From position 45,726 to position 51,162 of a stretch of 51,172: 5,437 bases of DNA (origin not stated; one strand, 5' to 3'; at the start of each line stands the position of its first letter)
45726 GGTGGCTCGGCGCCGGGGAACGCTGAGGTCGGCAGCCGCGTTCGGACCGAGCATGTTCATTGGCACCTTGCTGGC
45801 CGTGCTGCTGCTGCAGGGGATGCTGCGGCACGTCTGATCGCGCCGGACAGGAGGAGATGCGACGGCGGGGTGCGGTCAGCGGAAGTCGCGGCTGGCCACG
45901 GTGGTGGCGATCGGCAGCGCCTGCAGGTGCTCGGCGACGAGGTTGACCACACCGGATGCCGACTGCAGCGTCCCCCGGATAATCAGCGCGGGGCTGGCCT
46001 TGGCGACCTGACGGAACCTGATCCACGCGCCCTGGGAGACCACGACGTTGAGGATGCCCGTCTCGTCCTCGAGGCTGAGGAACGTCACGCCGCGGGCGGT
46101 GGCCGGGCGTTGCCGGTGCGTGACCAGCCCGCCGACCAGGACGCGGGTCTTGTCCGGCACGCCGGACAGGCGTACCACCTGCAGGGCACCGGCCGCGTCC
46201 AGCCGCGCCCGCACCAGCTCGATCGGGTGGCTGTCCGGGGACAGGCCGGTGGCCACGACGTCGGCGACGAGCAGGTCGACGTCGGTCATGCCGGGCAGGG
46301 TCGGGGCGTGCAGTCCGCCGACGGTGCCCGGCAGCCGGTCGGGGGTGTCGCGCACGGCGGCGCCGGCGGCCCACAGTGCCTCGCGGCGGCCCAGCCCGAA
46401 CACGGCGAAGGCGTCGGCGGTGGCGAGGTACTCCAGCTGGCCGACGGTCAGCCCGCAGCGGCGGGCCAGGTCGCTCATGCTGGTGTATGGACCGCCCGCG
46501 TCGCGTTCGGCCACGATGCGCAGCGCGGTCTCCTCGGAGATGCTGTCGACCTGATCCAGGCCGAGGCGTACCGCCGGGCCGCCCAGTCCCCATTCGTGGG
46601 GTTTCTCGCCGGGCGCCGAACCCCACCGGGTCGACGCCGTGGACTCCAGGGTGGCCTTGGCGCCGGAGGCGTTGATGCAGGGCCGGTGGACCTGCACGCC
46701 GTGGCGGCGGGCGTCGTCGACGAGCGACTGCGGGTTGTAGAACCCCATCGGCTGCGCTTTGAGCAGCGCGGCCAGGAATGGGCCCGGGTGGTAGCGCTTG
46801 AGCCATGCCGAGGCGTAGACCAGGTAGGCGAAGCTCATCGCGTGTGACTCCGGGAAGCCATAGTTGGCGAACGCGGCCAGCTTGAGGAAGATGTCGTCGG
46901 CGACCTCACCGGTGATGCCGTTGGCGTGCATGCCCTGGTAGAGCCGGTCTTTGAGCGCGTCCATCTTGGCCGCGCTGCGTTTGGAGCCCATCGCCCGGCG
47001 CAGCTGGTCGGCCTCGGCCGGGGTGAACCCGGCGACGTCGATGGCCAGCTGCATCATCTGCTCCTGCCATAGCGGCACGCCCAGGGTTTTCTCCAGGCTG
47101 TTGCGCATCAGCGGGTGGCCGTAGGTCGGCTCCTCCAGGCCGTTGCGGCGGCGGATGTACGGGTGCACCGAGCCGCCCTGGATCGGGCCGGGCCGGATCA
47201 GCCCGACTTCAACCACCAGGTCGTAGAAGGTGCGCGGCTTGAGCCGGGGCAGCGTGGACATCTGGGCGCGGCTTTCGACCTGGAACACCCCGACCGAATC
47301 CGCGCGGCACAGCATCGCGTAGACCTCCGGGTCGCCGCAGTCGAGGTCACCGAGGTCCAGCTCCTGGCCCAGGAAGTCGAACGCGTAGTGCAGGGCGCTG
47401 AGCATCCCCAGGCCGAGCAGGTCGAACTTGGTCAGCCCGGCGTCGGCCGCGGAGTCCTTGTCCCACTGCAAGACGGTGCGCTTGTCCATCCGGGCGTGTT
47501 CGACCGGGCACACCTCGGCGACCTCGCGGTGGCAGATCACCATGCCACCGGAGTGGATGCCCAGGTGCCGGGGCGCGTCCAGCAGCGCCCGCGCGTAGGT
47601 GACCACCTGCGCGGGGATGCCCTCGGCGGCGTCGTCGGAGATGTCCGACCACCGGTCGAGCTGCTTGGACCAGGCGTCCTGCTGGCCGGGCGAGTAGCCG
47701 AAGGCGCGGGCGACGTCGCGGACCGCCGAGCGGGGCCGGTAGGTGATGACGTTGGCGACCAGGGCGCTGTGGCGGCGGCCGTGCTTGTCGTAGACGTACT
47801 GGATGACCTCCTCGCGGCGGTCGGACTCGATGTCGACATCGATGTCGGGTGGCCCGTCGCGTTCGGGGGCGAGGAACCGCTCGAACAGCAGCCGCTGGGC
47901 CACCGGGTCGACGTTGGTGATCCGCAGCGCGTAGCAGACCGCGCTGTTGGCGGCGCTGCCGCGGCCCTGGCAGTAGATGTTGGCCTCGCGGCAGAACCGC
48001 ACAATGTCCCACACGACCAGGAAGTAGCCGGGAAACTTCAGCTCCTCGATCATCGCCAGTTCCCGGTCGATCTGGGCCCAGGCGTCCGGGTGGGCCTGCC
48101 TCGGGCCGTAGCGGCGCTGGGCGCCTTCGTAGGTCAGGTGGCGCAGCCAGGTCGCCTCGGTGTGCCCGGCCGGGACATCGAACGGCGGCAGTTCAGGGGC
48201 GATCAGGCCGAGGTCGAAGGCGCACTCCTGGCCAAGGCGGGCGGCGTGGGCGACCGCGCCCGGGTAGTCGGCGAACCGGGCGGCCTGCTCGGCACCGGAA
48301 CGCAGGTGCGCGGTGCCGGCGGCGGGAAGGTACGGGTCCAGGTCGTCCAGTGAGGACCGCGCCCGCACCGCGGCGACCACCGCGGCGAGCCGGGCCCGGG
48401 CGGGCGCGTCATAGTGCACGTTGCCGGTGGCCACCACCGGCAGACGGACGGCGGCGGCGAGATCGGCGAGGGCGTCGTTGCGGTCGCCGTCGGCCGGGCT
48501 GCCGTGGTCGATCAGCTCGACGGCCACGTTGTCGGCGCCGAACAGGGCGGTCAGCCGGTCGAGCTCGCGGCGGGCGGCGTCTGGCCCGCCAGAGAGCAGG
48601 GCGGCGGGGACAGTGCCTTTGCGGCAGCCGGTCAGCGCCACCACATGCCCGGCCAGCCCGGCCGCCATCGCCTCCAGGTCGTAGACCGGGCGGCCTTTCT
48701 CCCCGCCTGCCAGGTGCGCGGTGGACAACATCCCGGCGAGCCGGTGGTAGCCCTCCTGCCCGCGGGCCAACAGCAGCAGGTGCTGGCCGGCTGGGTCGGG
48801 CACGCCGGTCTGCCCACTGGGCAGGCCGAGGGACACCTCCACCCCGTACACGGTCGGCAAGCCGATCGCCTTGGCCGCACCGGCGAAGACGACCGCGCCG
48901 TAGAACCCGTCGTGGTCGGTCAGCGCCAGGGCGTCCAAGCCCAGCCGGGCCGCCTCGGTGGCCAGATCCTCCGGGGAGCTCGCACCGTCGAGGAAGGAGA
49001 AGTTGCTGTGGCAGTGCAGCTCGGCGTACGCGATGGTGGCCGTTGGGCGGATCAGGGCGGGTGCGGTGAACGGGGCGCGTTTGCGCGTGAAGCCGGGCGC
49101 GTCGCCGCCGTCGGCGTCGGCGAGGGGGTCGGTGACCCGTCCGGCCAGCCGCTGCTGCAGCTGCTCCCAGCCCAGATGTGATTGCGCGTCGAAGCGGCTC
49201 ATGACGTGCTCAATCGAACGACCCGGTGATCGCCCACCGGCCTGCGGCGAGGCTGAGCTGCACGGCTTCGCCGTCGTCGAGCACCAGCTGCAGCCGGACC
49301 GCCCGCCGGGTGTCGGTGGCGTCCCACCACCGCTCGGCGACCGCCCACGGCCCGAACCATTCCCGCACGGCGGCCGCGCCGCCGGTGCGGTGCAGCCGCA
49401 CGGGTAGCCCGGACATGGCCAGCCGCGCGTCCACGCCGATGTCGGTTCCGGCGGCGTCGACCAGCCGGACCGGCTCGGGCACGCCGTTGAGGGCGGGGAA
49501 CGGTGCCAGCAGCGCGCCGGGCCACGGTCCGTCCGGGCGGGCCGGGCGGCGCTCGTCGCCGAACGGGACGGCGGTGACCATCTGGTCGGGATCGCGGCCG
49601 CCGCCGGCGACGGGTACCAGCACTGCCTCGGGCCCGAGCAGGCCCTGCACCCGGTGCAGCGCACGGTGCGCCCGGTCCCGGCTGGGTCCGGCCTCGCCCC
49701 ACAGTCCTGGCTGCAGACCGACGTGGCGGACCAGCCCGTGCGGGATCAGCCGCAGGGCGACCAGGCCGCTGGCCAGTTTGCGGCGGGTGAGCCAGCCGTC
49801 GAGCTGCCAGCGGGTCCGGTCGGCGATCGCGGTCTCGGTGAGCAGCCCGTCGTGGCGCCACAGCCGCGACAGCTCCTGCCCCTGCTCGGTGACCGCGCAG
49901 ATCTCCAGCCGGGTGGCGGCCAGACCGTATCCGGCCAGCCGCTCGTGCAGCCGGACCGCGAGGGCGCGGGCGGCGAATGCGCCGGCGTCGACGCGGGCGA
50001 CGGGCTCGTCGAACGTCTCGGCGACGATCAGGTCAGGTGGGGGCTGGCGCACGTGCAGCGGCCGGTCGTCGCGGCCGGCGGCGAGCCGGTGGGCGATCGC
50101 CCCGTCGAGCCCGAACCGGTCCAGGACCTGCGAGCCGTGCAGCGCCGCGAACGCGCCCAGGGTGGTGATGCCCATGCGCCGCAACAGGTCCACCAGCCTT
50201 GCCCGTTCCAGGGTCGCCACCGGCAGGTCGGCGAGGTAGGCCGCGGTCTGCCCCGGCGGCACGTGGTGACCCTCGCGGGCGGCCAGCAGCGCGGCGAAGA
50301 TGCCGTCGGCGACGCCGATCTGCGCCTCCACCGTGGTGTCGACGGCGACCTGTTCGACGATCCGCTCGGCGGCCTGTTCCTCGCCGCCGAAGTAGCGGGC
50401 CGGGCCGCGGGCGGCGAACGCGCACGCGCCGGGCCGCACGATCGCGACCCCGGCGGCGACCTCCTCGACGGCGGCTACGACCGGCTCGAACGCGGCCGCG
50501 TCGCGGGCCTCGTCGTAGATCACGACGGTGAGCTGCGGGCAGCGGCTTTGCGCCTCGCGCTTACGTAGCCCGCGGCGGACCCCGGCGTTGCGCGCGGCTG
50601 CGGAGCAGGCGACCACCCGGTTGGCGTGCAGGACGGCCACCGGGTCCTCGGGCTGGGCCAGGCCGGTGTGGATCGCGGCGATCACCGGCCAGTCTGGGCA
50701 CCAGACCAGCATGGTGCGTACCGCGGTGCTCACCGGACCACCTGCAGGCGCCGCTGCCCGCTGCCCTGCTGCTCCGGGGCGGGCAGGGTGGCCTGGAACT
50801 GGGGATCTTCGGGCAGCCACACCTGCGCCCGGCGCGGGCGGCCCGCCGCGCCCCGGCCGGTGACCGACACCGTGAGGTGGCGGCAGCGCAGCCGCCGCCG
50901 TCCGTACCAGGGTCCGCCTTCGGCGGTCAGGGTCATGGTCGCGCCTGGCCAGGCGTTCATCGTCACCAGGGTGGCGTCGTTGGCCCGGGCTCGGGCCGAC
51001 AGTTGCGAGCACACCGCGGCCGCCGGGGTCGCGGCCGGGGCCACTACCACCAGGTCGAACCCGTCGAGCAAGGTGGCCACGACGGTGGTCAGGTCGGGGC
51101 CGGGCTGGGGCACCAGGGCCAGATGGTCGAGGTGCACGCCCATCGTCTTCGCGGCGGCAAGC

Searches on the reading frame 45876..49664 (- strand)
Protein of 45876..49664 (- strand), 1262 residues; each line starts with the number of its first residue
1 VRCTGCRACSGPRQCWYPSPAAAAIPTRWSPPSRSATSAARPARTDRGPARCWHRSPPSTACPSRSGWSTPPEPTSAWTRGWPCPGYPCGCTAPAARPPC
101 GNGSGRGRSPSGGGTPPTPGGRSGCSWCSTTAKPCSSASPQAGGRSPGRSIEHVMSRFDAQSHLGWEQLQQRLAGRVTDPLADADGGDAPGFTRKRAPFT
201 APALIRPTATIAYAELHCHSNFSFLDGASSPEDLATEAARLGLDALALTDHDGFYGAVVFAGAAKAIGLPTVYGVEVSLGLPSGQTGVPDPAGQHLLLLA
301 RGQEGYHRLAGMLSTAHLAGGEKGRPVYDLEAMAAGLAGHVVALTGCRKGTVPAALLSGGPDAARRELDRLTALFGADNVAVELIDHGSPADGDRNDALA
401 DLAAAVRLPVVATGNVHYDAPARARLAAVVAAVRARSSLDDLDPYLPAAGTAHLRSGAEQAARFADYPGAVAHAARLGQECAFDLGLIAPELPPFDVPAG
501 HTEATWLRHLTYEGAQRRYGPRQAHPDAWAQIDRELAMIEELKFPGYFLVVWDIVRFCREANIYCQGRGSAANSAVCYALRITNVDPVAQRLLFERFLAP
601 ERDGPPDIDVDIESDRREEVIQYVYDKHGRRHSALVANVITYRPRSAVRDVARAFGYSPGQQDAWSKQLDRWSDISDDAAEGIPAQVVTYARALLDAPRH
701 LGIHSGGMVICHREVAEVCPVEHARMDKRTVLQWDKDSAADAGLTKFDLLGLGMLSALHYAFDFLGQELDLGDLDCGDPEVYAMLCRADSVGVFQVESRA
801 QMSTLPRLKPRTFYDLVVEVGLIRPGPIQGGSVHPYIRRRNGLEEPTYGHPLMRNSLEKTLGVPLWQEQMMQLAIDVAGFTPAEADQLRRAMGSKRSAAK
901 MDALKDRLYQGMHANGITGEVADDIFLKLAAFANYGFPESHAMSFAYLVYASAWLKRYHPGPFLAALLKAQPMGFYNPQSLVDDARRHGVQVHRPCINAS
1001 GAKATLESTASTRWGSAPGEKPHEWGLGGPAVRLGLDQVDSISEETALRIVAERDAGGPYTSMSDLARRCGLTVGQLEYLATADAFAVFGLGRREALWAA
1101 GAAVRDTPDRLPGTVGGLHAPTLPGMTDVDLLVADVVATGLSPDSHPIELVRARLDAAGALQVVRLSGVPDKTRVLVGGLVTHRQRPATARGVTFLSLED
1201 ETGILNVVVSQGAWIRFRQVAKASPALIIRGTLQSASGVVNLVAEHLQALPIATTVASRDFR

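Call 32: search_protein_families(library=pfam, proteins=[window:45876-49664:-], max_evalue=0.001)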
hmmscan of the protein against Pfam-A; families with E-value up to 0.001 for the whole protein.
window:45876-49664:- (1262 aa): 6 families
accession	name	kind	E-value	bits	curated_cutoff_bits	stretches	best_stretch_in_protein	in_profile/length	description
PF07733.18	DNA_pol3_alpha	-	2e-80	270.6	23.9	1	506-751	2-260/260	Bacterial DNA polymerase III alpha NTPase domain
PF17657.6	DNA_pol3_finger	-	1.3e-52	177.9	22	1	754-916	1-166/166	Bacterial DNA polymerase III alpha subunit finger domain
PF02811.25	PHP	-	1.6e-33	116.8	26.4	1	215-387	1-164/164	PHP domain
PF14579.12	HHH_6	-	1.9e-20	73.3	25.6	1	989-1096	1-90/90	Helix-hairpin-helix motif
PF01336.31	tRNA_anti-codon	-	1.2e-06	28.8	27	1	1175-1248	1-73/75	OB-fold nucleic acid binding domain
PF12836.13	HHH_3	-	0.00028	21.4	27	0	1036-1078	16-58/65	Helix-hairpin-helix motif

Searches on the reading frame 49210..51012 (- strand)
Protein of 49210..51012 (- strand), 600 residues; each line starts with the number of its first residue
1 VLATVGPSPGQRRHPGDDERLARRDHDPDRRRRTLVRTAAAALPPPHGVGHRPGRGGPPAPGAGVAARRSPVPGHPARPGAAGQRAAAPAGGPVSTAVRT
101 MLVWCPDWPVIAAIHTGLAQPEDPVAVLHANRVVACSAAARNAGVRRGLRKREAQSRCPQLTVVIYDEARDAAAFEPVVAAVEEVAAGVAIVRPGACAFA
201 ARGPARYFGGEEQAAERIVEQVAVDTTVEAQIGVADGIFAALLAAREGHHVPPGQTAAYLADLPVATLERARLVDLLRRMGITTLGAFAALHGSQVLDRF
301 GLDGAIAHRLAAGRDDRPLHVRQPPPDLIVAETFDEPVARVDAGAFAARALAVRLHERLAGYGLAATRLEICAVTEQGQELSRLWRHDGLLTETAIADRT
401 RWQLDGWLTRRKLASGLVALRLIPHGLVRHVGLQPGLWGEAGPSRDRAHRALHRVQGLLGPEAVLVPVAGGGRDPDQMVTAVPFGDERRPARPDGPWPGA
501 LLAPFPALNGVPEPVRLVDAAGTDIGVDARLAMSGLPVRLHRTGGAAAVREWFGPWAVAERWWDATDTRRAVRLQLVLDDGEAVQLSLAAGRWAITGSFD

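Call 32: search_protein_families(library=pfam, proteins=[window:49210-51012:-], max_evalue=0.001)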
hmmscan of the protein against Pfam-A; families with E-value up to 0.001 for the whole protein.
window:49210-51012:- (600 aa): 1 family
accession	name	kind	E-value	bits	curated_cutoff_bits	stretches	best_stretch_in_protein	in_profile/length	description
PF00817.25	IMS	-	1.7e-15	57.7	23.2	1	122-245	20-147/148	impB/mucB/samB family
